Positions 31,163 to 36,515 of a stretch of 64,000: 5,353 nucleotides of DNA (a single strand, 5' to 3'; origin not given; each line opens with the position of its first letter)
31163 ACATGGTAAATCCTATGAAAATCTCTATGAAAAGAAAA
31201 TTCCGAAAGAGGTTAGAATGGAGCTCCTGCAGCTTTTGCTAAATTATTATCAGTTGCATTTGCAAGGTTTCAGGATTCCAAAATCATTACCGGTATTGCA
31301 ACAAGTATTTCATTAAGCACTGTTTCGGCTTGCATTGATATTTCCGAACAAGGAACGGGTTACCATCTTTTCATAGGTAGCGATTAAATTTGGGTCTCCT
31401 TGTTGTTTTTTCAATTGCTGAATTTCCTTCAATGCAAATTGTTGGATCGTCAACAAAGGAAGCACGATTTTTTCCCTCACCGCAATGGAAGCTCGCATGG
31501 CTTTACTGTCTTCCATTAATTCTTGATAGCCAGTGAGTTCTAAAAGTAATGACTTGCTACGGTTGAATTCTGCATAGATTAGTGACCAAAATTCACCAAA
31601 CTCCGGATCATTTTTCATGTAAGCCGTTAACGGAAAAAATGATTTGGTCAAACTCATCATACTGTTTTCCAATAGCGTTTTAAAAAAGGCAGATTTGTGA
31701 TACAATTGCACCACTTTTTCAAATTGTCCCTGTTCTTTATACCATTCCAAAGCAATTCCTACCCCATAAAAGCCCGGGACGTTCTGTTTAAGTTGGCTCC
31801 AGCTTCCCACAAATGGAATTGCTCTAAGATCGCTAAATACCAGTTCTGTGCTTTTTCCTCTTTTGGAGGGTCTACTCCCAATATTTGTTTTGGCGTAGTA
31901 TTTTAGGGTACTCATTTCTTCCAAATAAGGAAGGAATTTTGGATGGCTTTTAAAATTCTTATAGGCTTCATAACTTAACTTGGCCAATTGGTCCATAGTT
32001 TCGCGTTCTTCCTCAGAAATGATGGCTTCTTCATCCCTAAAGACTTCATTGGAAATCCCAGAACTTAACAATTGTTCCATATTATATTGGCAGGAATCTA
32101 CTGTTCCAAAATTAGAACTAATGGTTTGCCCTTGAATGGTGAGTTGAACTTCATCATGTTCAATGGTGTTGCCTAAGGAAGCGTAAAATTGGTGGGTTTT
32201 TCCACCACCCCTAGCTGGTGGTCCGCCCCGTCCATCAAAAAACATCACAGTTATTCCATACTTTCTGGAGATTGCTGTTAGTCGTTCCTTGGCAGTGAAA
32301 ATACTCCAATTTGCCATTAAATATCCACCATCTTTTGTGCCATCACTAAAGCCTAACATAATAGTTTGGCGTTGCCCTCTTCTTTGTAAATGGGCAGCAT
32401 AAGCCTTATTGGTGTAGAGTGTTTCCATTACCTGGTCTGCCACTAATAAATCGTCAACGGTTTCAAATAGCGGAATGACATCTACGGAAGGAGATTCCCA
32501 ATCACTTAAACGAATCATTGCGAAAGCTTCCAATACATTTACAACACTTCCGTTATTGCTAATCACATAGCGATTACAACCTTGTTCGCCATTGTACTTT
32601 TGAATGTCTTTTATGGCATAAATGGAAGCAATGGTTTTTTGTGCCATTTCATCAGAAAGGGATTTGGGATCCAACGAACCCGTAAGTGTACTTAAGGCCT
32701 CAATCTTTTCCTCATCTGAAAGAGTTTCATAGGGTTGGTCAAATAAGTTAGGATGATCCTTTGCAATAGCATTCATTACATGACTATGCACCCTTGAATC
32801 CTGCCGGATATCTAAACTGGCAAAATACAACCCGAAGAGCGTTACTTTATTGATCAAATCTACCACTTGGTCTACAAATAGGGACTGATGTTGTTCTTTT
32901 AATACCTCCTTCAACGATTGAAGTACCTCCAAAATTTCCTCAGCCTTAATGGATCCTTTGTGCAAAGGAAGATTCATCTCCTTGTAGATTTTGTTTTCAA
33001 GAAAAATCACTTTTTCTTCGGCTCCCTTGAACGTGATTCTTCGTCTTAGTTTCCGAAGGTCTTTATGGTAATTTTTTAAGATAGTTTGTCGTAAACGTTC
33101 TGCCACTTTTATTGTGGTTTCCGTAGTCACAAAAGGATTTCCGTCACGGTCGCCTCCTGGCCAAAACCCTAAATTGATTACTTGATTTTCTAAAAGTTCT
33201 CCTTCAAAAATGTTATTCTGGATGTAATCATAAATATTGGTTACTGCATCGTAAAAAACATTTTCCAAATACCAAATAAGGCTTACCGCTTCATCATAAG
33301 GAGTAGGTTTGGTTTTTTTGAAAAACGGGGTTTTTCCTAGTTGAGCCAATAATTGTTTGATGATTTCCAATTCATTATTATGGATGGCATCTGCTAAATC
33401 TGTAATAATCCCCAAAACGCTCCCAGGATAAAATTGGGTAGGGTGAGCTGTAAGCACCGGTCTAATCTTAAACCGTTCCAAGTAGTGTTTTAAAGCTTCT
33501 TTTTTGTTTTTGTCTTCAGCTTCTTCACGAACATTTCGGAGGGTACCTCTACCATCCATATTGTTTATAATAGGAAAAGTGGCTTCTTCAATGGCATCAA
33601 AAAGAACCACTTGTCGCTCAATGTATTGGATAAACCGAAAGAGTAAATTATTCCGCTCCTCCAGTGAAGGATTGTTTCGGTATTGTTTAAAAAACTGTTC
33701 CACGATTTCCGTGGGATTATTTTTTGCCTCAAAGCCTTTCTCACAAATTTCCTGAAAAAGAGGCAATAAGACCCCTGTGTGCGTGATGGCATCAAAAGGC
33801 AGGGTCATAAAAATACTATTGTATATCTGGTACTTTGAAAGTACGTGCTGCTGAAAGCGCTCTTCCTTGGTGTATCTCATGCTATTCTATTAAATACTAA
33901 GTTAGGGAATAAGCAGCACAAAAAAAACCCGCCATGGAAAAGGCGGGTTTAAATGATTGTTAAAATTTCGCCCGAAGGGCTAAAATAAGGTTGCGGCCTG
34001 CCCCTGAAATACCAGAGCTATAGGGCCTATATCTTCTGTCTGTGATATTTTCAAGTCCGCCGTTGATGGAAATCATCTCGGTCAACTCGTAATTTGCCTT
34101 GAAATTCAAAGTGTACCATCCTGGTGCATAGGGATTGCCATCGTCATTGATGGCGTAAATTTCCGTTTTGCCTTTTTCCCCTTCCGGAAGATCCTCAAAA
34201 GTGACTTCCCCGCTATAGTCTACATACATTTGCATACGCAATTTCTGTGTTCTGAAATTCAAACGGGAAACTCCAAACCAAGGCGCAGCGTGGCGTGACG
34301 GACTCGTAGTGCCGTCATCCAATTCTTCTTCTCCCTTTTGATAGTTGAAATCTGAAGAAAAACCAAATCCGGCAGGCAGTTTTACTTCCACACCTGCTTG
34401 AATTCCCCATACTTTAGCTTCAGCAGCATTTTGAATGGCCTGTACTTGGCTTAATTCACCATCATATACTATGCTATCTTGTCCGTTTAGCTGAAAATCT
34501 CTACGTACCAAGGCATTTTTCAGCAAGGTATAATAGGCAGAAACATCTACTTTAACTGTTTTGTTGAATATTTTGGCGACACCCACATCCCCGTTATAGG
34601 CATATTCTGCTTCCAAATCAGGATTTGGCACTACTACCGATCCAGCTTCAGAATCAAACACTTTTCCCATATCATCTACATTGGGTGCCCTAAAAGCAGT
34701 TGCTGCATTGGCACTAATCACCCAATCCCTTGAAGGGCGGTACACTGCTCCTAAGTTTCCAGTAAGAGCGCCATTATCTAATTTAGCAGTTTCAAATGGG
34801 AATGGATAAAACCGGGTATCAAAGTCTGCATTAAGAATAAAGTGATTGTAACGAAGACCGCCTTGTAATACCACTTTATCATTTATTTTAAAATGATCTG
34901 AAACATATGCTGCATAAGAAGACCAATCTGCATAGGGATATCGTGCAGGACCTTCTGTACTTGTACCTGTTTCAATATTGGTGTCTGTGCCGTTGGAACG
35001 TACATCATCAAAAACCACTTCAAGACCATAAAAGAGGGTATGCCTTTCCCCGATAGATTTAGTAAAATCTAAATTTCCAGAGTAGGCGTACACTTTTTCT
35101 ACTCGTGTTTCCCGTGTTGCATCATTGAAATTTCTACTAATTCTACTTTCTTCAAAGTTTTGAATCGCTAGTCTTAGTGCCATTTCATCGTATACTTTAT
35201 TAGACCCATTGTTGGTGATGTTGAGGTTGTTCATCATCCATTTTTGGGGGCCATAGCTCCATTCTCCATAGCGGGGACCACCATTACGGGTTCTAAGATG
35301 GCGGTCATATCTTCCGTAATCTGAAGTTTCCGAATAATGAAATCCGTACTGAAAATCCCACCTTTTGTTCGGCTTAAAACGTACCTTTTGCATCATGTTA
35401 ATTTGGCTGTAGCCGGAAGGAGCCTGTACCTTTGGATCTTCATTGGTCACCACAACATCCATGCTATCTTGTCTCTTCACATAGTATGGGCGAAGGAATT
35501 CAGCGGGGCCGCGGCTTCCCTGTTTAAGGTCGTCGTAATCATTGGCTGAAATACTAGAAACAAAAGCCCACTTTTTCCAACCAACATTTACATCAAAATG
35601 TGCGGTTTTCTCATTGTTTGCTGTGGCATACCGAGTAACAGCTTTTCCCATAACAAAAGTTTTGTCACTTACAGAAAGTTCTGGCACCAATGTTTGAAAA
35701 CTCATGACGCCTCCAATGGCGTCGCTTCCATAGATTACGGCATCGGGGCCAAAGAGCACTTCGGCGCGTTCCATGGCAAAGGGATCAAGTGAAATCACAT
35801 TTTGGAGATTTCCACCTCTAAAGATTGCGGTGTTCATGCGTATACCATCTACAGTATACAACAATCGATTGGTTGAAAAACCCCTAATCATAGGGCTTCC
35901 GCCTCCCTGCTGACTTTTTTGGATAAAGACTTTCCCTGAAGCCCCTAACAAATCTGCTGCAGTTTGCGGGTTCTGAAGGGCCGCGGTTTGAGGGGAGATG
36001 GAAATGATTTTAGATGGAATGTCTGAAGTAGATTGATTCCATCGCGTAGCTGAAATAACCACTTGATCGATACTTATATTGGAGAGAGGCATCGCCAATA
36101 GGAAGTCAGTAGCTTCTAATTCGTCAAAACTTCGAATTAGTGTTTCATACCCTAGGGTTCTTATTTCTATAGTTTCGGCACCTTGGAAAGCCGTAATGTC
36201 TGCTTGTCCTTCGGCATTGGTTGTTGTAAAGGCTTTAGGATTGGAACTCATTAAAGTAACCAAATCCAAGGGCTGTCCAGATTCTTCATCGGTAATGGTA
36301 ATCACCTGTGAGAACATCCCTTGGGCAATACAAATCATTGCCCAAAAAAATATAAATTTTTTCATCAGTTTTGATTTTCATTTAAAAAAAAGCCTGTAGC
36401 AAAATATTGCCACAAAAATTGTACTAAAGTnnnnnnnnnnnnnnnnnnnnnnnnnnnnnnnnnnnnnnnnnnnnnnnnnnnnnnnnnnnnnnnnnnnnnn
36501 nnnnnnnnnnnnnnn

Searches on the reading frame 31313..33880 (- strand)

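Call 98: search_protein_families(library=pfam, proteins=[window:31313-33880:-], max_evalue=0.00001)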
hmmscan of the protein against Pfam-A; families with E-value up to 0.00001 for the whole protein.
window:31313-33880:- (855 aa): 2 families
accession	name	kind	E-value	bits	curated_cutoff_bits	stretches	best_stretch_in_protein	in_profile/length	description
PF00311.23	PEPcase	-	5.8e-143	478.3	22.4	2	311-849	364-909/919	Phosphoenolpyruvate carboxylase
PF14010.12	PEPcase_2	-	1.1e-08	34.5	25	1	462-642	170-332/493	Phosphoenolpyruvate carboxylase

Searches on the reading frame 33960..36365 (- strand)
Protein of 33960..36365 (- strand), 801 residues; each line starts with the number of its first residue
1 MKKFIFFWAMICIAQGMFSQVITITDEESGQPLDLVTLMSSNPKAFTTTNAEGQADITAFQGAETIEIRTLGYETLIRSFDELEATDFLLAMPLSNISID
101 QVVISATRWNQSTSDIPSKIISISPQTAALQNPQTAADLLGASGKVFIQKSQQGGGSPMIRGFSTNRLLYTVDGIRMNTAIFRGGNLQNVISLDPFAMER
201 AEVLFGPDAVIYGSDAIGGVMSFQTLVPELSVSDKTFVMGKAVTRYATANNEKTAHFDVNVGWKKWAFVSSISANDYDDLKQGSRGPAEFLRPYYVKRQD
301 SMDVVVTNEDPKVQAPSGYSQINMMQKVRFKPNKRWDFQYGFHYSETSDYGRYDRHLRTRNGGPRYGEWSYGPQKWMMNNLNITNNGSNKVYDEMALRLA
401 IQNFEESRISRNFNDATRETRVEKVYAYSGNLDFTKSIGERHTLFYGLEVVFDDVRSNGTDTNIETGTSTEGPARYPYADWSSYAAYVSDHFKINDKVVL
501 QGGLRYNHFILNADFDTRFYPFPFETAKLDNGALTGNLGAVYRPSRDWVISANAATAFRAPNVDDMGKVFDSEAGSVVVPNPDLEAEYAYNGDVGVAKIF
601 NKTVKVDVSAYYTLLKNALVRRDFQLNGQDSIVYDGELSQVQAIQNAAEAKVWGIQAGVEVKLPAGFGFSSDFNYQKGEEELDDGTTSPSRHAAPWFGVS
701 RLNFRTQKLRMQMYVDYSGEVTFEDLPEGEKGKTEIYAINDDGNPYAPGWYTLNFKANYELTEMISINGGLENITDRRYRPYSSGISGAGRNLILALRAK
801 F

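Call 98: search_protein_families(library=pfam, proteins=[window:33960-36365:-], max_evalue=0.00001)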
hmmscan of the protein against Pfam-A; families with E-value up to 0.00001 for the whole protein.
window:33960-36365:- (801 aa): 4 families
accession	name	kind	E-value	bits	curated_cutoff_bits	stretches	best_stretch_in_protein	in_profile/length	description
PF00593.30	TonB_dep_Rec_b-barrel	-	3.2e-36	126.6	27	1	330-774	55-436/436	TonB dependent receptor-like, beta-barrel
PF07715.20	Plug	-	1.8e-19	70.7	23.9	1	114-220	3-107/107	TonB-dependent Receptor Plug Domain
PF14905.12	OMP_b-brl_3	-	9.9e-14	51.6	27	1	402-719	30-336/408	Outer membrane protein beta-barrel family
PF13715.12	CarbopepD_reg_2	-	3e-06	27.6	32.2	1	23-104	4-88/88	CarboxypepD_reg-like domain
